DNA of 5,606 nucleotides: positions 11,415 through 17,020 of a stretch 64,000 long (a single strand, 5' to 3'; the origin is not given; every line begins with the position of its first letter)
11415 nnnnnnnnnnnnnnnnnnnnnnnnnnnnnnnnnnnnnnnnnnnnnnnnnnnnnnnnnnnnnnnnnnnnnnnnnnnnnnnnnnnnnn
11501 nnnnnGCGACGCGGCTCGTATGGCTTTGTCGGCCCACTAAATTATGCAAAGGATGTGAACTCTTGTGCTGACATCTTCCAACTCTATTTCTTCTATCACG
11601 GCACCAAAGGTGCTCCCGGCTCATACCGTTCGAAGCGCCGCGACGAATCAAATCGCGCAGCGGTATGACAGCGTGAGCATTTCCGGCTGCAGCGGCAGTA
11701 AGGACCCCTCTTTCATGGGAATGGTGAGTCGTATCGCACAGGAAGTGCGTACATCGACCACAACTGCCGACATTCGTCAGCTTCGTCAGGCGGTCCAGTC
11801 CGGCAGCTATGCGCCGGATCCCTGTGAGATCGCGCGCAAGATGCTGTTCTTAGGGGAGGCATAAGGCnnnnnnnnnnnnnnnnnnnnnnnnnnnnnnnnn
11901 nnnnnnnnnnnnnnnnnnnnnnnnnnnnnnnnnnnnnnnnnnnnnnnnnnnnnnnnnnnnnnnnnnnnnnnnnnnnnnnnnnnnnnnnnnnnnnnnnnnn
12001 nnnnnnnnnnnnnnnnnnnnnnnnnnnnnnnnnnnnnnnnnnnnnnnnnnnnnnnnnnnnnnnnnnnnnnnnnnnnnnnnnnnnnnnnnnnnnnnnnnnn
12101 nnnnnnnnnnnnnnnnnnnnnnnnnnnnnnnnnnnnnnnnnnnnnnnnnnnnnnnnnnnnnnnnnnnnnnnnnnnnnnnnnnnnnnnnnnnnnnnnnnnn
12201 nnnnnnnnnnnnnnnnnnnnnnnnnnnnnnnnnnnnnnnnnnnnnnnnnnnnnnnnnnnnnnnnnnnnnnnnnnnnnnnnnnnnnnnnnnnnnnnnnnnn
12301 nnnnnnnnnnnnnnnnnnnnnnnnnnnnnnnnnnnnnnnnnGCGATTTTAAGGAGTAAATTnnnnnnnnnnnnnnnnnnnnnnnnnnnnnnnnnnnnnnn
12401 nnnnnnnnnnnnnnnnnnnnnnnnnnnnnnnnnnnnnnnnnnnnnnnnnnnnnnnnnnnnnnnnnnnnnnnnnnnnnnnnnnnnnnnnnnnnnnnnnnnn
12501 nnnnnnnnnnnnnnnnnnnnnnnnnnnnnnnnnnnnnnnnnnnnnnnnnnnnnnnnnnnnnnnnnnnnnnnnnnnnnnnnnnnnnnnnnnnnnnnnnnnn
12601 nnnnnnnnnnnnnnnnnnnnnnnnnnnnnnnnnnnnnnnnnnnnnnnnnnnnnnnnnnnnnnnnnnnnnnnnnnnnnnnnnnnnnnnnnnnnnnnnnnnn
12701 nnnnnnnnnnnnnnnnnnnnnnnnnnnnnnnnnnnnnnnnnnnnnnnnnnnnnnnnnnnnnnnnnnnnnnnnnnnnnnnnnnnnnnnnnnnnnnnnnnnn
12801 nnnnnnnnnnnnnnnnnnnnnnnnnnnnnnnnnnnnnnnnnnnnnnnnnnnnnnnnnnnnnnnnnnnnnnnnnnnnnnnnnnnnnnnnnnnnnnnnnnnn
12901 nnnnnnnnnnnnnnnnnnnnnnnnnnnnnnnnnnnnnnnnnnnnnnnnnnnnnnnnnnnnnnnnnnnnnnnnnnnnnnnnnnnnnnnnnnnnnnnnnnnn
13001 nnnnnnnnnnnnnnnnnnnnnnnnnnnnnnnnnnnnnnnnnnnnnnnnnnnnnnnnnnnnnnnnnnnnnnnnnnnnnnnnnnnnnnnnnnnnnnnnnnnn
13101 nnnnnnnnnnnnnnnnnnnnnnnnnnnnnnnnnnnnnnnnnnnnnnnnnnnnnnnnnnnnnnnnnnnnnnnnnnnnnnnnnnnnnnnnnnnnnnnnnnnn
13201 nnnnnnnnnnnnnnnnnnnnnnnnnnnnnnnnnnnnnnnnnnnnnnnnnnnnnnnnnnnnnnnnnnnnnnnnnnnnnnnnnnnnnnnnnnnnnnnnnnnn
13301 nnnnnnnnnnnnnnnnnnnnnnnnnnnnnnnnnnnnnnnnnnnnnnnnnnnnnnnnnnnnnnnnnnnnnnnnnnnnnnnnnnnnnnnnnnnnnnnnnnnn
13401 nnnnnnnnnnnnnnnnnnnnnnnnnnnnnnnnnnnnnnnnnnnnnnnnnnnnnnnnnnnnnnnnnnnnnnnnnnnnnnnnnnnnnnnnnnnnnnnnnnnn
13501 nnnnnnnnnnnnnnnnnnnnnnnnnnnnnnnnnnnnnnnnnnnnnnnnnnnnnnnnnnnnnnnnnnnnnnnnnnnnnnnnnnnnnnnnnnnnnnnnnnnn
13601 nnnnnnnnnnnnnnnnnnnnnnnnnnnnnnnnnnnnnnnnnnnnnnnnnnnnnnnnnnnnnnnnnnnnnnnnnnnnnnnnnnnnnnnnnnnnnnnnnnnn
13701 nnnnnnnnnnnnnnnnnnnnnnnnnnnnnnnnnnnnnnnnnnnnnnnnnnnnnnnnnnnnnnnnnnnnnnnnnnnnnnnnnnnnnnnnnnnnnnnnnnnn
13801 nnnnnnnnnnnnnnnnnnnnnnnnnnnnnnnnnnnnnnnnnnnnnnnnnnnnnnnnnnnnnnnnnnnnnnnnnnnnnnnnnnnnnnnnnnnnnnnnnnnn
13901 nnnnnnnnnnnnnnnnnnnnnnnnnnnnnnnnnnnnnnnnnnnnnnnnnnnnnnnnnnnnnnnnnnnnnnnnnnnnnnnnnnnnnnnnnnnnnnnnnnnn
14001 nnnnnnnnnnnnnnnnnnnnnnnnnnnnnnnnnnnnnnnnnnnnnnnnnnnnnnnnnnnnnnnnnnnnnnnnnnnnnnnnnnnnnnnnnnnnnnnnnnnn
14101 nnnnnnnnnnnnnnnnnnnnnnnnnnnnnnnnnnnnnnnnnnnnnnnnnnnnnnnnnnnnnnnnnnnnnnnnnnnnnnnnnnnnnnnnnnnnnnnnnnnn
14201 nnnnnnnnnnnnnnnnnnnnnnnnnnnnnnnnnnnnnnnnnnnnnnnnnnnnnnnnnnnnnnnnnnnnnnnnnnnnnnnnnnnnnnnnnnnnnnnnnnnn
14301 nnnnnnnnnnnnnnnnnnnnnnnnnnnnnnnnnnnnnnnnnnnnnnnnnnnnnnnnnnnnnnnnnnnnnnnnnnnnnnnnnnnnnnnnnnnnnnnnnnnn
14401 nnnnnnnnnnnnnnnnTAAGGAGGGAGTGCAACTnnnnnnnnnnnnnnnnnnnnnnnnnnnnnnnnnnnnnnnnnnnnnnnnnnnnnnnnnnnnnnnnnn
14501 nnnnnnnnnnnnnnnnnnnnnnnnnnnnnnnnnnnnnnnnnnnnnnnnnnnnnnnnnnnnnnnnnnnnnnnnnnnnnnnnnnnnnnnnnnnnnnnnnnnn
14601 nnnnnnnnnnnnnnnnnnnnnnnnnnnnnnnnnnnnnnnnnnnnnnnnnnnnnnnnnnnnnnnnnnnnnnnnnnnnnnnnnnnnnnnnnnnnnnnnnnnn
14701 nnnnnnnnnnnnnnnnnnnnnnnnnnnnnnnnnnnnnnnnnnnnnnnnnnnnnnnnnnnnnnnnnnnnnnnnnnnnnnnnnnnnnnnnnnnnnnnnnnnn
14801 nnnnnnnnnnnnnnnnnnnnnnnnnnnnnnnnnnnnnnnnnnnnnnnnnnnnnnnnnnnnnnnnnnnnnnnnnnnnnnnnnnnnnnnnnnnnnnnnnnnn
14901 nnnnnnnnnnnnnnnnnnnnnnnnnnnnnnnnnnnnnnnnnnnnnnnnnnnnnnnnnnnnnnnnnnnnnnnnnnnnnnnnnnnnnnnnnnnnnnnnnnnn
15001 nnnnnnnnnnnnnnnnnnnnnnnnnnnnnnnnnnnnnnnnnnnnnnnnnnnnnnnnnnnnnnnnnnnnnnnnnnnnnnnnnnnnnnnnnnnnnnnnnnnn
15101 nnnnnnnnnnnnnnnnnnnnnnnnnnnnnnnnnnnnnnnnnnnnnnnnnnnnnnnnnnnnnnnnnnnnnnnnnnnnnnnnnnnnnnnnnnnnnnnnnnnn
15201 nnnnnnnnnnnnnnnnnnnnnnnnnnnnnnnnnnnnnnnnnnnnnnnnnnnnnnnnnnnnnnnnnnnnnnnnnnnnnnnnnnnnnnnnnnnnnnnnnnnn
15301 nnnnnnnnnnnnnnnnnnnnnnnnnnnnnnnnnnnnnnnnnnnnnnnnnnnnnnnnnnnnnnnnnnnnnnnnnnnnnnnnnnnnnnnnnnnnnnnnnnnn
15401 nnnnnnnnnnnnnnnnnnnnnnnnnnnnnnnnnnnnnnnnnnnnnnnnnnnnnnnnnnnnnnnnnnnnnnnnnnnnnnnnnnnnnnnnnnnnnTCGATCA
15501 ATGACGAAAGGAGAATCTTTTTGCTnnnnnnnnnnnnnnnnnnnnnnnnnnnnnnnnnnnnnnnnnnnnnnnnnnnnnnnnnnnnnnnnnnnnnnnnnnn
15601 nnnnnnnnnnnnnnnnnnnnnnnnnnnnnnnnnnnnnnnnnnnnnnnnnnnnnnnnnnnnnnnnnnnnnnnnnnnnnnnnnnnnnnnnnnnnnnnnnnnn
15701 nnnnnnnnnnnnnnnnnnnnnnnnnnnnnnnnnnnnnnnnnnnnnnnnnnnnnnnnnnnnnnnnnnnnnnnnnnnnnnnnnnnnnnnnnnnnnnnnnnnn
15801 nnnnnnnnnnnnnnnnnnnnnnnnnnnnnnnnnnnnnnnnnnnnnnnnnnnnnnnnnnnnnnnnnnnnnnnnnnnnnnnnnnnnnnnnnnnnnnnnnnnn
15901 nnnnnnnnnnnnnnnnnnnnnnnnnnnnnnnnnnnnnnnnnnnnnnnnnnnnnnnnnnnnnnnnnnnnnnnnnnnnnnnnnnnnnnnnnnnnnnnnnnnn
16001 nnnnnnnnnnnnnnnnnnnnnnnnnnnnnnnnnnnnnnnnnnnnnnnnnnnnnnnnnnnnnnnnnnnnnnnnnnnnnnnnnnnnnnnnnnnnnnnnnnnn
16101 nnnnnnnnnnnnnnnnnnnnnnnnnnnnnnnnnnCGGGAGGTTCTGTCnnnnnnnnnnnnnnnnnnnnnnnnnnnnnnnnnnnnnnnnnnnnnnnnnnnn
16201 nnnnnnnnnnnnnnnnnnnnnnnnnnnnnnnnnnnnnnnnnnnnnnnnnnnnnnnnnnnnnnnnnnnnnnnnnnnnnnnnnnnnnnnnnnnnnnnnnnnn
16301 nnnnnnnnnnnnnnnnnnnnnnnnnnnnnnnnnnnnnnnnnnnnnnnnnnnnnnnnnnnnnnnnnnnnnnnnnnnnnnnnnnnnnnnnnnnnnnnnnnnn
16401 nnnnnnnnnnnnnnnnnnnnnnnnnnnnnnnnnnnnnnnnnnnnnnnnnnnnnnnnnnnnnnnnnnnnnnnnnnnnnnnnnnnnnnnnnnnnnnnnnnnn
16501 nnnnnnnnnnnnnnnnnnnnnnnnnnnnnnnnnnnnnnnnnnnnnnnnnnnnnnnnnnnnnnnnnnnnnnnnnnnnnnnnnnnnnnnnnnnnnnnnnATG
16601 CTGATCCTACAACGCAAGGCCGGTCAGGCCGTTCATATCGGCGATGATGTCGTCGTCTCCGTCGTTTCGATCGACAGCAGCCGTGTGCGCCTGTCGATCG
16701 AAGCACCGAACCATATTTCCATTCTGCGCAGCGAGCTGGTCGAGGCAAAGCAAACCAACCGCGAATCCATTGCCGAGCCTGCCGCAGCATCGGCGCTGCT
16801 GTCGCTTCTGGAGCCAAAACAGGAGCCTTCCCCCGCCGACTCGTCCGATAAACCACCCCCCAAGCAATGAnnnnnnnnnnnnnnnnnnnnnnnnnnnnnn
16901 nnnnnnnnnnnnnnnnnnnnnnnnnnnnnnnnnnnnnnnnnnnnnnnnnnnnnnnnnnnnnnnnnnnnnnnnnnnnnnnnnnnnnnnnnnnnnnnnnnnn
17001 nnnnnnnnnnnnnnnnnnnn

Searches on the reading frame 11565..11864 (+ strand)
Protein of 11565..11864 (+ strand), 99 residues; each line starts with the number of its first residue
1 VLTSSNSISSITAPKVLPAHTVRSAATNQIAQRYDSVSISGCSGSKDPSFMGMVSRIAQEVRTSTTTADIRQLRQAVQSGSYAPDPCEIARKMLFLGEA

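Call 77: search_protein_families(library=pfam, proteins=[window:11565-11864:+], max_evalue=0.01)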
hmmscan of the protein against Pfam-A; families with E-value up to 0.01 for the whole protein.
window:11565-11864:+ (99 aa): 1 family
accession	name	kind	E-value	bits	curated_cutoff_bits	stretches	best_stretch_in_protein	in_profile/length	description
PF04316.19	FlgM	-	5.7e-07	30.1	25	1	57-94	15-54/55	Anti-sigma-28 factor, FlgM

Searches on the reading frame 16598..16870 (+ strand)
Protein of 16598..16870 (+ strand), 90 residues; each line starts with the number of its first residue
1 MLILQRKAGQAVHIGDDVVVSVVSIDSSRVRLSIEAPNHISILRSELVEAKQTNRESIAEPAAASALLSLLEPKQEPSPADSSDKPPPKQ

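Call 77: search_protein_families(library=pfam, proteins=[window:16598-16870:+], max_evalue=0.01)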
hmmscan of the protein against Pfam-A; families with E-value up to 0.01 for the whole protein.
window:16598-16870:+ (90 aa): 1 family
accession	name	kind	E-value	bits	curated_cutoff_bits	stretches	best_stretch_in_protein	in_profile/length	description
PF02599.21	CsrA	-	2.1e-19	69.7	27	1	1-52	1-52/53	Global regulator protein family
